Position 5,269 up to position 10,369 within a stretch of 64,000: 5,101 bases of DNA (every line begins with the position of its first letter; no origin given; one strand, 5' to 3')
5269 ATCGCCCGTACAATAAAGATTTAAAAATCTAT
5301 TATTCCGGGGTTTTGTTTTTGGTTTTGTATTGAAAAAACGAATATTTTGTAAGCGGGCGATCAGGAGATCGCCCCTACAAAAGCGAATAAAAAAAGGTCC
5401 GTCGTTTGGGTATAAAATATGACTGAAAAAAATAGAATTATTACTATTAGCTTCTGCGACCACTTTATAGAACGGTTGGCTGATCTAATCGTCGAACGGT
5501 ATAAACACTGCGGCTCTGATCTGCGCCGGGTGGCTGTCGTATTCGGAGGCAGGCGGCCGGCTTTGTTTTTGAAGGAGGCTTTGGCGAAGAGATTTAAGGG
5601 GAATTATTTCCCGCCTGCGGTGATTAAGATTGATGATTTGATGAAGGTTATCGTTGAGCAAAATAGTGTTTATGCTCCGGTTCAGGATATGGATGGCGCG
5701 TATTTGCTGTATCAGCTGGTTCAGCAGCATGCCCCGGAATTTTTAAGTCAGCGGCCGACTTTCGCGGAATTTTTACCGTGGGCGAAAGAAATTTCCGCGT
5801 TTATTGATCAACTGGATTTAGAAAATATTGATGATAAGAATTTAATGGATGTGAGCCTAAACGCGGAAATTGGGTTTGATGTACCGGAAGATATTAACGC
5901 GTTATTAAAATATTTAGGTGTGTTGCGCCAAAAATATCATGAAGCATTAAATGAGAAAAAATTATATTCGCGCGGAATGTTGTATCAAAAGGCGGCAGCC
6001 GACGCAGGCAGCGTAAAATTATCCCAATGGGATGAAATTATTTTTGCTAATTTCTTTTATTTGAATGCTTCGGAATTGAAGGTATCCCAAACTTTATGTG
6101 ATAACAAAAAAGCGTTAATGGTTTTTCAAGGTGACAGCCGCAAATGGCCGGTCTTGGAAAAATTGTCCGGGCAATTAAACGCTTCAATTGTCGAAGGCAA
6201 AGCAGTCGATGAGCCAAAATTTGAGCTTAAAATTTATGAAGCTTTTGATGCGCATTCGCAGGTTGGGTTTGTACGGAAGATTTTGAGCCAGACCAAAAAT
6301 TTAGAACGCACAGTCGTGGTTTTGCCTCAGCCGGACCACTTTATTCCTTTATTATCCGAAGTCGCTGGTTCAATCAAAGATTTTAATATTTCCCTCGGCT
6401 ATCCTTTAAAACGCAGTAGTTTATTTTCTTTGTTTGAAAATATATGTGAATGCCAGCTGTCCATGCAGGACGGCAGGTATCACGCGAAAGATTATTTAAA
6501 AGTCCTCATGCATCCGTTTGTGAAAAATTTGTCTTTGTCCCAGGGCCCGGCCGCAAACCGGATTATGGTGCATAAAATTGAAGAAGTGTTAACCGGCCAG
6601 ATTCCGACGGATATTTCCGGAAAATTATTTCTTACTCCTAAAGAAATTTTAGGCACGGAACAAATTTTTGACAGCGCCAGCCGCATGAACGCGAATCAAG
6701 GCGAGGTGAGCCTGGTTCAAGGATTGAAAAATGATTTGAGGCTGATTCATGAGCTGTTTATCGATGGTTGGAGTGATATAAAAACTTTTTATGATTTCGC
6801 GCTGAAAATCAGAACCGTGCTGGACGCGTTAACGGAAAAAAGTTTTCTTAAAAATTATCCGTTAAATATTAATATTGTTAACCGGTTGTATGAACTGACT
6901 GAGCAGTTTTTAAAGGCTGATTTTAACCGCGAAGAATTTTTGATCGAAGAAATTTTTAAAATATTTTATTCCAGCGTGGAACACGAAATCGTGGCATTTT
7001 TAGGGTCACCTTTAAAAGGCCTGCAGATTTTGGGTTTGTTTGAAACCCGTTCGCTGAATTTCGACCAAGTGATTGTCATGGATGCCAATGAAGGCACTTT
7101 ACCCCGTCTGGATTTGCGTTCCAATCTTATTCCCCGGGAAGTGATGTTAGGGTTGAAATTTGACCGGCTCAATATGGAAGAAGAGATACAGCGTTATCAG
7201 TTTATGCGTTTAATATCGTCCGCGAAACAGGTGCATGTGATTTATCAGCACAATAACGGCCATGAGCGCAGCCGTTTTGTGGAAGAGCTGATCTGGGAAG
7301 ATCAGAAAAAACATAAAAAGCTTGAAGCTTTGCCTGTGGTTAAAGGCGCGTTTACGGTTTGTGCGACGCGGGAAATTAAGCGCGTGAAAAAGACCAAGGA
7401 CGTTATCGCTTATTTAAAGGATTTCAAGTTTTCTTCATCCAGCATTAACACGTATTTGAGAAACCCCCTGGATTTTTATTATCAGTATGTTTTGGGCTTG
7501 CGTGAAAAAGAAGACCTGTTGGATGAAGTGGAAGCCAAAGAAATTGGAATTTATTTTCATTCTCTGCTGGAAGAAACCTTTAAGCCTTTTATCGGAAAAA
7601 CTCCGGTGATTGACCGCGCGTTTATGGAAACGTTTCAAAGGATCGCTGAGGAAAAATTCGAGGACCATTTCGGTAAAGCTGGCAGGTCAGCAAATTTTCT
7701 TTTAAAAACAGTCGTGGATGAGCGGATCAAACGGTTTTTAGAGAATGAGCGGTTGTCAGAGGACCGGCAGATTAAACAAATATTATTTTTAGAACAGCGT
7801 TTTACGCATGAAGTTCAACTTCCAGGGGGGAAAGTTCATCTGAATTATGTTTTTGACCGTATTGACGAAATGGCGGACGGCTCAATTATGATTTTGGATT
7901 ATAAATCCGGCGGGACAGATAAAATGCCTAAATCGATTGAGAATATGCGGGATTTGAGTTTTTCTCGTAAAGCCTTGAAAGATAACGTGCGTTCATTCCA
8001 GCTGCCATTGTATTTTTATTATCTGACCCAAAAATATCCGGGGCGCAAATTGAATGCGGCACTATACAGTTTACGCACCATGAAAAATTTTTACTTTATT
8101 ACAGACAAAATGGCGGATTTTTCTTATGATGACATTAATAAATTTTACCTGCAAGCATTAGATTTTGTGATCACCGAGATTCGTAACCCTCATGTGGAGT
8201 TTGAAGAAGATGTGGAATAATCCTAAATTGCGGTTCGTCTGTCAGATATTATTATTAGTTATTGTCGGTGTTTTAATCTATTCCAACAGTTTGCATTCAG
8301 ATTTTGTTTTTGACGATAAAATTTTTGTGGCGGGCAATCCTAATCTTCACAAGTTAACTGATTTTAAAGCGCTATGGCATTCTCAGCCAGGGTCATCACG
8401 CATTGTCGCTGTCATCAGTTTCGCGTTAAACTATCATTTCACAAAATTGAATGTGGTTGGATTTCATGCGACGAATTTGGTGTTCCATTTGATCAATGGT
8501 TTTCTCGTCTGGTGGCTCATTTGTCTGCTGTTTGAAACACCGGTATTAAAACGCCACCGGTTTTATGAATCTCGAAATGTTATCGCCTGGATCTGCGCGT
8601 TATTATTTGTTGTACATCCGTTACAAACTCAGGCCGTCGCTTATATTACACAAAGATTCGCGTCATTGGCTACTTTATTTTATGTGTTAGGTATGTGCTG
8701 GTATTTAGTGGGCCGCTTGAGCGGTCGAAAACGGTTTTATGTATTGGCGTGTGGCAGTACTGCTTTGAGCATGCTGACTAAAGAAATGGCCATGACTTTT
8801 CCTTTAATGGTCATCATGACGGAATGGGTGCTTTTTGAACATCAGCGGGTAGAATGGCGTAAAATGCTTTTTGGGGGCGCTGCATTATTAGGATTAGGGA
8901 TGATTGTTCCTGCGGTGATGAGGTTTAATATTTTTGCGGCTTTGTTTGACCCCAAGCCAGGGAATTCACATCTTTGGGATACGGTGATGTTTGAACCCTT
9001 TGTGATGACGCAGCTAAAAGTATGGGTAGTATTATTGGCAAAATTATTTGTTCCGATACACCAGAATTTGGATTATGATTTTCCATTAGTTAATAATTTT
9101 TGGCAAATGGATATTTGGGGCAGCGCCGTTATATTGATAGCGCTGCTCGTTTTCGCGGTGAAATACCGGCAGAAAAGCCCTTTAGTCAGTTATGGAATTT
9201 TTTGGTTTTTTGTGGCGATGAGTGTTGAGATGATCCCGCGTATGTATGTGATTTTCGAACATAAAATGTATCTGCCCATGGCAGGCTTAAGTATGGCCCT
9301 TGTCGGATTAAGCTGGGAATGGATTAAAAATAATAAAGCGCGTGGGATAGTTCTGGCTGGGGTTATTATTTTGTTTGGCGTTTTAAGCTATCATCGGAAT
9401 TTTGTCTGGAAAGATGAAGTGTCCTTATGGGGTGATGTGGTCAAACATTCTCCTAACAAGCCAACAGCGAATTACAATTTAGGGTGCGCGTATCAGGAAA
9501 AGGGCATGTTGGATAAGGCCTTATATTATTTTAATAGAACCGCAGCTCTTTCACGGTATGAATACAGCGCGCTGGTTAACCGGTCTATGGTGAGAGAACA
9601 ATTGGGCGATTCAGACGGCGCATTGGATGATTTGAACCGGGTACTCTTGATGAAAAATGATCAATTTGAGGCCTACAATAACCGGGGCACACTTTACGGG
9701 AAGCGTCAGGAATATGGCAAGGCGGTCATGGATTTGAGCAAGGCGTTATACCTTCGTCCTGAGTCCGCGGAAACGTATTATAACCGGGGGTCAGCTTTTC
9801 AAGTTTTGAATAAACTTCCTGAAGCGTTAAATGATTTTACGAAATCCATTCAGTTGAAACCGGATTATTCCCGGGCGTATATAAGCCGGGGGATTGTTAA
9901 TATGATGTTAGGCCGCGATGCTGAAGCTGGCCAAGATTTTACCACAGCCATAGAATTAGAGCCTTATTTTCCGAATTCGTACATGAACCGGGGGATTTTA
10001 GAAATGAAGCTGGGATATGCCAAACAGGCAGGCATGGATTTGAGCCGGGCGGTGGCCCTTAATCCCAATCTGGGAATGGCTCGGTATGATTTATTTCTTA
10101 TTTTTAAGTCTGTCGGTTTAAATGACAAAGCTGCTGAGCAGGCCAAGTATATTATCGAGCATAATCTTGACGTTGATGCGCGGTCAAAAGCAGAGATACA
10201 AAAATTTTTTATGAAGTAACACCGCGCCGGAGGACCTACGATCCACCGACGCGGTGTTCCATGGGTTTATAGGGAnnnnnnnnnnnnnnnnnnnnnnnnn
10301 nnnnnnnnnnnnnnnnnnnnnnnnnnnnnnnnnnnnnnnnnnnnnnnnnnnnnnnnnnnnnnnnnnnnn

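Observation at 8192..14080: Three tandem paralogs of a TMTC/PMT-like membrane glycosyltransferase-fold protein with TPR tails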

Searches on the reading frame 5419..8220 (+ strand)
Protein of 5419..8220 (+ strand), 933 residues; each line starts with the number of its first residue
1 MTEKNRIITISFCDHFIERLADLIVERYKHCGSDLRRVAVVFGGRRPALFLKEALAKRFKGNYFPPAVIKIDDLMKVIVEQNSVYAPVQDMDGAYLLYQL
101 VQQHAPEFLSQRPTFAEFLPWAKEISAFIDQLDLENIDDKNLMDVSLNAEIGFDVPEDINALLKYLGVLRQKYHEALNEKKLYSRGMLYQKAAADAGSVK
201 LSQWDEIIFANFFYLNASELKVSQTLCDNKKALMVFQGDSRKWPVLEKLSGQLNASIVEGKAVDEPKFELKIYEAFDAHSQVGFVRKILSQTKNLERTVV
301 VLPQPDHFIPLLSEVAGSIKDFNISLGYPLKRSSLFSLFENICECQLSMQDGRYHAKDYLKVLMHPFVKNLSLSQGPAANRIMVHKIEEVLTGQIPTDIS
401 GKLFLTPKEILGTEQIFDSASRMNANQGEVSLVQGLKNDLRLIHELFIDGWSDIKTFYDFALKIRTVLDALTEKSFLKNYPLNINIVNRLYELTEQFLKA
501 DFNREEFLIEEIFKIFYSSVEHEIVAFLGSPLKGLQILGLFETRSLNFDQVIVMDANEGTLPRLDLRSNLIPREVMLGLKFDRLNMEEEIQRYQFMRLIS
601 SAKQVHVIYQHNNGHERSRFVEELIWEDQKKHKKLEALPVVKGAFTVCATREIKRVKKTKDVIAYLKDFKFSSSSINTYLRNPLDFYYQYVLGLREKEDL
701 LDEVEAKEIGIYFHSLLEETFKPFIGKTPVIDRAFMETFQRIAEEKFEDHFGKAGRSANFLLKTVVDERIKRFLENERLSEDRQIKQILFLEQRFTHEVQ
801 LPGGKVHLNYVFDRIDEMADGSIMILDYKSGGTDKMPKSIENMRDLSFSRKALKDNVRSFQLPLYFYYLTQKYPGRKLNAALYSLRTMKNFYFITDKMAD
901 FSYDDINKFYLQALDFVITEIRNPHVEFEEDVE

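Call 20: search_protein_families(library=pfam, proteins=[window:5419-8220:+], max_evalue=0.00001)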
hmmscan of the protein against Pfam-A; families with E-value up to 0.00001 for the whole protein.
window:5419-8220:+ (933 aa): 1 family
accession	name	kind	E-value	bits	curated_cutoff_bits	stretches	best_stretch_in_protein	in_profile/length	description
PF12705.13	PDDEXK_1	-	7.7e-24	85.4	22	1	671-929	2-232/247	PD-(D/E)XK nuclease superfamily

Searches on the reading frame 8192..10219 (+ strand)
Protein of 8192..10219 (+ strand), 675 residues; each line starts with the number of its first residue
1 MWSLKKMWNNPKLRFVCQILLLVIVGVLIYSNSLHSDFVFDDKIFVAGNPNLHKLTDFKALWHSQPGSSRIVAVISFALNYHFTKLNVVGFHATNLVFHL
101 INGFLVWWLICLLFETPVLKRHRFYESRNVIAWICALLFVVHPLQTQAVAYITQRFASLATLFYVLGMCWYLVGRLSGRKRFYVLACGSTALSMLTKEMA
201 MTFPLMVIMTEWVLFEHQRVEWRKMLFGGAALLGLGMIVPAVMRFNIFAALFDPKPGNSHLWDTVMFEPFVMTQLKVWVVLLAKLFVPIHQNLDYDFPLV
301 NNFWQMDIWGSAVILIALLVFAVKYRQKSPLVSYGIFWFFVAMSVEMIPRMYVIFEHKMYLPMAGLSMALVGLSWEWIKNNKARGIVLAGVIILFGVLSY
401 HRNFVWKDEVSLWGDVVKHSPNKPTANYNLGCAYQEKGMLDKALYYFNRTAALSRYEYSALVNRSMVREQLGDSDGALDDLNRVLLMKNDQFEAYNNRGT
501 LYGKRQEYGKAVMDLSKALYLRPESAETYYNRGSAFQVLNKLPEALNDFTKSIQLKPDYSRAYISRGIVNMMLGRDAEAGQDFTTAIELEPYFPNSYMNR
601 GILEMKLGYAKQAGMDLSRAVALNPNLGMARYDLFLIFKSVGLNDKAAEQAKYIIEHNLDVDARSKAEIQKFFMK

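Call 3: search_protein_families(library=pfam, proteins=[window:8192-10219:+], max_evalue=0.1)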
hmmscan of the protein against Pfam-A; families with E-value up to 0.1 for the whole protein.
window:8192-10219:+ (675 aa): 11 families
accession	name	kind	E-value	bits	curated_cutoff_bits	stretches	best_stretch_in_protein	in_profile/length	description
PF00515.34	TPR_1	-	9e-31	104.9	27.8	4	526-559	1-34/34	Tetratricopeptide repeat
PF07719.23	TPR_2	-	8.4e-25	85.3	27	3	526-559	1-34/34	Tetratricopeptide repeat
PF13414.12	TPR_11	-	1.2e-24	86.1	26.8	3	501-537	3-39/42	TPR repeat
PF13181.12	TPR_8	-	5.3e-19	67.1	25.7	1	493-524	2-33/34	Tetratricopeptide repeat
PF13371.12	TPR_9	-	5.8e-17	61.9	35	2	504-560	7-63/73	Tetratricopeptide repeat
PF13431.12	TPR_17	-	6.2e-17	60.8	24.4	1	416-444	5-33/34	Tetratricopeptide repeat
PF13424.12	TPR_12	-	6.3e-12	46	30.1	2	491-556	2-75/77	Tetratricopeptide repeat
PF13432.12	TPR_16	-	1.2e-09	38.8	32.7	1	530-589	1-60/65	Tetratricopeptide repeat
PF23300.3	HEAT_Nup120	-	0.0075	16.6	29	1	407-522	9-118/170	Nucleoporin Nup120, HEAT repeats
PF14559.12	TPR_19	-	0.011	16.5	25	0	541-579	6-44/68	Tetratricopeptide repeat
PF13174.12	TPR_6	-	0.013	16.6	26.3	0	426-449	2-25/33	Tetratricopeptide repeat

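Call 4: search_protein_families(library=ncbifam, proteins=[window:8192-10219:+], max_evalue=0.1)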
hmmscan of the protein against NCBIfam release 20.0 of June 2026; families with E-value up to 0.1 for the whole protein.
window:8192-10219:+ (675 aa): 23 families
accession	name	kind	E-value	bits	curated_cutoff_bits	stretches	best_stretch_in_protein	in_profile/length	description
NF040959.1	MamA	equivalog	1.4e-22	80.2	200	2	470-590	83-203/204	magnetosome protein MamA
TIGR00990.1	3a0801s09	subfamily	1.9e-15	56.6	757.25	1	523-627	328-432/615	mitochondrial import receptor subunit TOM70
TIGR02917.1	PEP_TPR_lipo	equivalog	4.9e-15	54.5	312.2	2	416-593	253-430/899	XrtA/PEP-CTERM system TPR-repeat protein PrsT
TIGR02521.1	type_IV_pilW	equivalog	1.8e-13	50.6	154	2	493-635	32-176/234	type IV pilus biogenesis/stability protein PilW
NF008391.2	PRK11189.1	equivalog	2.7e-12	46.8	250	2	524-629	63-168/297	lipoprotein NlpI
NF033762.1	social_mot_Tgl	equivalog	5.1e-12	45.7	225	2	524-607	29-113/252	social motility TPR repeat lipoprotein Tgl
NF047558.1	TPR_END_plus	domain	3.6e-11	42.8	32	1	529-559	2-32/56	TPR end-of-group domain-containing protein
TIGR02552.1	LcrH_SycD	equivalog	3.9e-10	39.6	104.8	2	518-624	10-116/136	SycD/LcrH family type III secretion system chaperone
NF002725.1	PRK02603.1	equivalog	3.7e-07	30.3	143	1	525-612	34-124/173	photosystem I assembly protein Ycf3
NF033758.1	gliding_GltE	equivalog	6.4e-07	28.7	225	1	419-544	217-342/411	adventurous gliding motility TPR repeat lipoprotein GltE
NF033920.0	C39_PA2778_fam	equivalog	1.9e-06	27.5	150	1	529-625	159-255/255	PA2778 family cysteine peptidase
NF007302.0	PRK09782.1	equivalog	3e-06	25.5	1223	2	470-530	591-650/990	phage receptor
NF040561.1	PrimPol_Msp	equivalog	7.4e-05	21.5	200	1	439-539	6-98/515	CRISPR-associated primase-polymerase type A1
NF047507.1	TPR_BatC_Lepto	exception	8.8e-05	22.1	175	0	526-562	96-132/214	TPR repeat-containing protein BatC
TIGR00540.1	TPR_hemY_coli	hypoth_equivalog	0.00018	20.4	142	1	417-477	319-378/385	heme biosynthesis-associated TPR protein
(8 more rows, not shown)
